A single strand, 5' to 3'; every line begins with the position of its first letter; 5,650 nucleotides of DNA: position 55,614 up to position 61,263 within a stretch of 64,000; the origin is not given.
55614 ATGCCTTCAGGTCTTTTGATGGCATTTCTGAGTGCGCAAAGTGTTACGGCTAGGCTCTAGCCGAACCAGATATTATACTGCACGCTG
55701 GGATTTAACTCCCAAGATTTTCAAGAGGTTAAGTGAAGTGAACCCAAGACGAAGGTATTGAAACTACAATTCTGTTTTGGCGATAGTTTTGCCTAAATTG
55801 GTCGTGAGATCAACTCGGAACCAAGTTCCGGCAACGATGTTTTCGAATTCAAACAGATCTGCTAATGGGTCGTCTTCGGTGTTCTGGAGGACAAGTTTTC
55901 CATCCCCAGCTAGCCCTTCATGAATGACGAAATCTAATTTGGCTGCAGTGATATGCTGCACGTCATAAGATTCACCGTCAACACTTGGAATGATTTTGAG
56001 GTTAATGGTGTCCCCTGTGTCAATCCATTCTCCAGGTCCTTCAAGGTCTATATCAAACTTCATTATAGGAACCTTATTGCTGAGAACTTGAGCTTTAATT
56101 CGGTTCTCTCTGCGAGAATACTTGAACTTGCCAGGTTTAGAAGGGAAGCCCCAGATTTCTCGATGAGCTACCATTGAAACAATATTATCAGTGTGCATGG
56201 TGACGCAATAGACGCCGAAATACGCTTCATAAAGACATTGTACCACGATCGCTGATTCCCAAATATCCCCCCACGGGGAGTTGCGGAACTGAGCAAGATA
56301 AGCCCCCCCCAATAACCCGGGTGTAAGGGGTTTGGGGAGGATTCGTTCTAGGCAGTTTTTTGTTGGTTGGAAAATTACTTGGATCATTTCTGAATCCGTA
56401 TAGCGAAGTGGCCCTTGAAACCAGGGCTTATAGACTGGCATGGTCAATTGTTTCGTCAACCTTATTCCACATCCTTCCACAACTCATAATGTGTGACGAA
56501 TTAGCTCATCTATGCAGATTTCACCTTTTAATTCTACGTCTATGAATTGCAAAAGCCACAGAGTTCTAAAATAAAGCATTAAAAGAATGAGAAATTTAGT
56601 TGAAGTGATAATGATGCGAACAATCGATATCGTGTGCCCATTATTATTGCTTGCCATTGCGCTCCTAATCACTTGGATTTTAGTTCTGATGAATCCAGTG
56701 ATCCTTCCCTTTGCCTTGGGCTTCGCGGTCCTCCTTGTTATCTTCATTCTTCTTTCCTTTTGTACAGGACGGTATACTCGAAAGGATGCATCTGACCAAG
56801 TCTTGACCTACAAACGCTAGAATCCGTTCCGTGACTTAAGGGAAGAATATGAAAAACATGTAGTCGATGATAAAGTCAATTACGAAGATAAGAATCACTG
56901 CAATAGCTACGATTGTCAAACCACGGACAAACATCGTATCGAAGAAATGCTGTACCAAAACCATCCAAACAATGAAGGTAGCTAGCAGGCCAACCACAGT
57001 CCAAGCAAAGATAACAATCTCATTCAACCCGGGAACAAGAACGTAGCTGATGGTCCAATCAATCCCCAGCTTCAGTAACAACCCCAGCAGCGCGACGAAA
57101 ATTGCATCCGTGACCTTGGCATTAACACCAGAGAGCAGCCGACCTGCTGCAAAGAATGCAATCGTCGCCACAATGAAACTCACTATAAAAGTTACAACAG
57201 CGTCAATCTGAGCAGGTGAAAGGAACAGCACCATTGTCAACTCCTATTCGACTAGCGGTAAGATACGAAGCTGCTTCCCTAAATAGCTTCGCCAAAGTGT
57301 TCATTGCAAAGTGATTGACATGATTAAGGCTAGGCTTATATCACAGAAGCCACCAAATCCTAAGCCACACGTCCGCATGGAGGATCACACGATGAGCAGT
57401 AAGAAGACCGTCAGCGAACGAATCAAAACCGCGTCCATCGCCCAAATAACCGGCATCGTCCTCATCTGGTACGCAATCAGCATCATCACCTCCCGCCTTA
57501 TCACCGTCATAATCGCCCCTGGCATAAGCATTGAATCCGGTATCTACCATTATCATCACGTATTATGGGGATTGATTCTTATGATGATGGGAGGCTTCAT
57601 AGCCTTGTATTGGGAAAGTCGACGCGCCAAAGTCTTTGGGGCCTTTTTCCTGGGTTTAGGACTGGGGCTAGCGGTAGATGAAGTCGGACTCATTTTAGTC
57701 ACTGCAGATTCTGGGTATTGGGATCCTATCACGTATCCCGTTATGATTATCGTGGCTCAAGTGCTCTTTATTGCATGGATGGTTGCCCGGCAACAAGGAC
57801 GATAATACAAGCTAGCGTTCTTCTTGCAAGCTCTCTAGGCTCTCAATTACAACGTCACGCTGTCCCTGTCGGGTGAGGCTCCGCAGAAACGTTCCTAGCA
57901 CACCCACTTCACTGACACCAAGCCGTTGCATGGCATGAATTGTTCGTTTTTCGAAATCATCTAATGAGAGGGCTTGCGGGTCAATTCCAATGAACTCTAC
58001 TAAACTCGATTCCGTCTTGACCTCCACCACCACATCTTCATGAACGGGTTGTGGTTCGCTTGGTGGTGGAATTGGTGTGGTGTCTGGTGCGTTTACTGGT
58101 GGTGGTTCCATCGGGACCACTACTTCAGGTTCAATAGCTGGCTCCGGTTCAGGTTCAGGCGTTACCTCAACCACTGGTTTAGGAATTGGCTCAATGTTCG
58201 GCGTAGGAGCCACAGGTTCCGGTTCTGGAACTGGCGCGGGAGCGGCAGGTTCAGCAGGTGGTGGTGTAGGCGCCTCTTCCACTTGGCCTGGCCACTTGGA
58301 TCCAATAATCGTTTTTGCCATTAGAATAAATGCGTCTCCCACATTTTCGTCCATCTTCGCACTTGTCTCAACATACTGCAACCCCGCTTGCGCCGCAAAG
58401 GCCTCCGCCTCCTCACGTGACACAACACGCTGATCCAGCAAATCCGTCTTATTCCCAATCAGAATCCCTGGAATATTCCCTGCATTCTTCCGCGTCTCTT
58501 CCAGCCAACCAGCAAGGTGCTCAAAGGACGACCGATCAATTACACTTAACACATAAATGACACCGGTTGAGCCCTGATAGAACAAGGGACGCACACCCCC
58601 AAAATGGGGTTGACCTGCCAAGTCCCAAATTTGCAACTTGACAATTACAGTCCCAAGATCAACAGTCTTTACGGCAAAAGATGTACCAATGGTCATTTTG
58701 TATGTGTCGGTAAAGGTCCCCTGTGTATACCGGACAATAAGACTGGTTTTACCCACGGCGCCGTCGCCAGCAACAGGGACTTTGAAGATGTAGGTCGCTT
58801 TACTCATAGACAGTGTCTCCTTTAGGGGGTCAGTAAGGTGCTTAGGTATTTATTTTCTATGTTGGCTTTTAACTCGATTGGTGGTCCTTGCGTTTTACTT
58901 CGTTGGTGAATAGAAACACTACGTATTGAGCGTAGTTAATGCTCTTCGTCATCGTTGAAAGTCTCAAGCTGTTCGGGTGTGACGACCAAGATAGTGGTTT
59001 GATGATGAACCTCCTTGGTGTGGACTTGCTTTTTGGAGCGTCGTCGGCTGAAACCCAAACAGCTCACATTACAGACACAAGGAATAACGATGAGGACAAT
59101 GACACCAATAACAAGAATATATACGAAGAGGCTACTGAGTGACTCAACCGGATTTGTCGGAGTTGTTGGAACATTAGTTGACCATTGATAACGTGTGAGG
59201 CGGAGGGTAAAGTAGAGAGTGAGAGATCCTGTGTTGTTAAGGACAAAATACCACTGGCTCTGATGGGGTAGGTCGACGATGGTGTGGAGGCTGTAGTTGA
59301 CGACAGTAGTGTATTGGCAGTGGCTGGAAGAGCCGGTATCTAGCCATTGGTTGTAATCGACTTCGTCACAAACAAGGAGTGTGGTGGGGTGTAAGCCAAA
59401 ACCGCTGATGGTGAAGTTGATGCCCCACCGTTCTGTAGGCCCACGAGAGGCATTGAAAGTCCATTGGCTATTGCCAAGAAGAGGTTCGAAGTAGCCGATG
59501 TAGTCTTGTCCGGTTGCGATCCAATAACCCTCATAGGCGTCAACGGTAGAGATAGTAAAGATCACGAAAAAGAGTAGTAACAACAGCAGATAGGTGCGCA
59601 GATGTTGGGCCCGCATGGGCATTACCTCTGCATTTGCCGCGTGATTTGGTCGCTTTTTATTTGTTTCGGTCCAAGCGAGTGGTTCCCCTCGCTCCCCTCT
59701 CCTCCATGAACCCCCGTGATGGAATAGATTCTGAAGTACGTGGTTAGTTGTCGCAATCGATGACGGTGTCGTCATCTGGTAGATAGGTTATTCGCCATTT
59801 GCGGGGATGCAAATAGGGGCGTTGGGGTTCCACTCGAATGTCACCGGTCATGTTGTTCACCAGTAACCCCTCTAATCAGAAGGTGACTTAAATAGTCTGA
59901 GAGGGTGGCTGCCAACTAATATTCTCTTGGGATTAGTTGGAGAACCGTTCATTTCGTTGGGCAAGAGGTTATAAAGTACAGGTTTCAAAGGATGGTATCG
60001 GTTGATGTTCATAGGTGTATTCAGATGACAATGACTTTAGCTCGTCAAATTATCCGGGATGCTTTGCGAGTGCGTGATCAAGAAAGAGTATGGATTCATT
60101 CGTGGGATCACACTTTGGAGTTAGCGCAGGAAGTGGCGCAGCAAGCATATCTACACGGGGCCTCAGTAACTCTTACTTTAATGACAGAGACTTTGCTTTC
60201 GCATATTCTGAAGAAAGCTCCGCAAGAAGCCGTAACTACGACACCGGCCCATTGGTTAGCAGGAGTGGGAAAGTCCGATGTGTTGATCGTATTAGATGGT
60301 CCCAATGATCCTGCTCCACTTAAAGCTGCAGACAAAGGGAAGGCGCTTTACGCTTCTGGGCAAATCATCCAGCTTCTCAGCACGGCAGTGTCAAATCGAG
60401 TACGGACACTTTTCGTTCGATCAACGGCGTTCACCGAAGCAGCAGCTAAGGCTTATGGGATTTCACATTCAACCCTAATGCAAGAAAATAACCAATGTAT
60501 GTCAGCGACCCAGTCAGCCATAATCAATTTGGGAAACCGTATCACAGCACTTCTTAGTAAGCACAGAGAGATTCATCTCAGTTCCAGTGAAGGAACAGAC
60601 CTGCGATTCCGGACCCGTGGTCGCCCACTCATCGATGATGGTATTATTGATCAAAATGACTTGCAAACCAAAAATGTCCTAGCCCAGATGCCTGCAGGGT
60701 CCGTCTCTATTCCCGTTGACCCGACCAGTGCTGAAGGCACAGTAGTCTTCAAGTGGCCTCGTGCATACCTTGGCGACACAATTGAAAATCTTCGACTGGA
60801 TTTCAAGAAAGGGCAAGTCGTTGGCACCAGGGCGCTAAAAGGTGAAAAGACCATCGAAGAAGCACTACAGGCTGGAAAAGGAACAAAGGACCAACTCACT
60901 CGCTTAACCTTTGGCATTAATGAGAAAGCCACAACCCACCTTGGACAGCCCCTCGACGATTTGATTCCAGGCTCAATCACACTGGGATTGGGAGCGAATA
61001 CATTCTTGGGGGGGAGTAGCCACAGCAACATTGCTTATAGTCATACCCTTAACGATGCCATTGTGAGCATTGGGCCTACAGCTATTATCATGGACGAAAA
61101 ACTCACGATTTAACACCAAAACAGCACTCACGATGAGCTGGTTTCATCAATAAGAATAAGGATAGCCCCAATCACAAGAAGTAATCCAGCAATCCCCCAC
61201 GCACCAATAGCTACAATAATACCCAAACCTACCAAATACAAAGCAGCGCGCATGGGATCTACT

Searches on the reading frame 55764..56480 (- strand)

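Call 36: search_protein_families(library=pfam, proteins=[window:55764-56480:-], max_evalue=0.001)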
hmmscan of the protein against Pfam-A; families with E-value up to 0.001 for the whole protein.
window:55764-56480:- (238 aa): 1 family
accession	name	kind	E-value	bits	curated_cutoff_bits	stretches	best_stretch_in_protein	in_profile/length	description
PF06314.16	ADC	-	1e-34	120.6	29.8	1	13-234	1-235/238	Acetoacetate decarboxylase (ADC)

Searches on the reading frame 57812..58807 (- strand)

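Call 36: search_protein_families(library=pfam, proteins=[window:57812-58807:-], max_evalue=0.001)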
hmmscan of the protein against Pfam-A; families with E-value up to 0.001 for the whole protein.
window:57812-58807:- (331 aa): 3 families
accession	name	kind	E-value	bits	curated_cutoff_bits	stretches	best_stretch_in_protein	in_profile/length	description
PF00071.28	Ras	-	6.7e-48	162.8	21.6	1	9-167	1-160/162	Ras family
PF08477.19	Roc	-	1.4e-26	93.5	27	1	9-122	1-119/119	Ras of Complex, Roc, domain of DAPkinase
PF00025.27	Arf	-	1.7e-08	34.6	22.3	1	14-127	21-131/174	ADP-ribosylation factor family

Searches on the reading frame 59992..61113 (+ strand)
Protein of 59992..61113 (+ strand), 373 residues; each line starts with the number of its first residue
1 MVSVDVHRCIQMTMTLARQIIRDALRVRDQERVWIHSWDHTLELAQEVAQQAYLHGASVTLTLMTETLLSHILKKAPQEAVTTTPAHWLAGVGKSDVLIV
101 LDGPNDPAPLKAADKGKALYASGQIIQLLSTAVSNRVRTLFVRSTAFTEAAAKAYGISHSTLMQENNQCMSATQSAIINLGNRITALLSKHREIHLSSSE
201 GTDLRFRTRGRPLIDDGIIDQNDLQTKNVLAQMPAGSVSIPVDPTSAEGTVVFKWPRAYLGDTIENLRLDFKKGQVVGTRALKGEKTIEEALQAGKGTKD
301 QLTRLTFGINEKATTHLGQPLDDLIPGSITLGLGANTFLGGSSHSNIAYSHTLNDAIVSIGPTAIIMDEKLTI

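Call 36: search_protein_families(library=pfam, proteins=[window:59992-61113:+], max_evalue=0.001)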
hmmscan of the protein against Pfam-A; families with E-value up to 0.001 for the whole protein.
window:59992-61113:+ (373 aa): 1 family
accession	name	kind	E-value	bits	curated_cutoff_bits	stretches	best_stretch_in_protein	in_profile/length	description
PF02073.20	Peptidase_M29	-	1.2e-23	84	27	1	15-299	7-310/406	Thermophilic metalloprotease (M29)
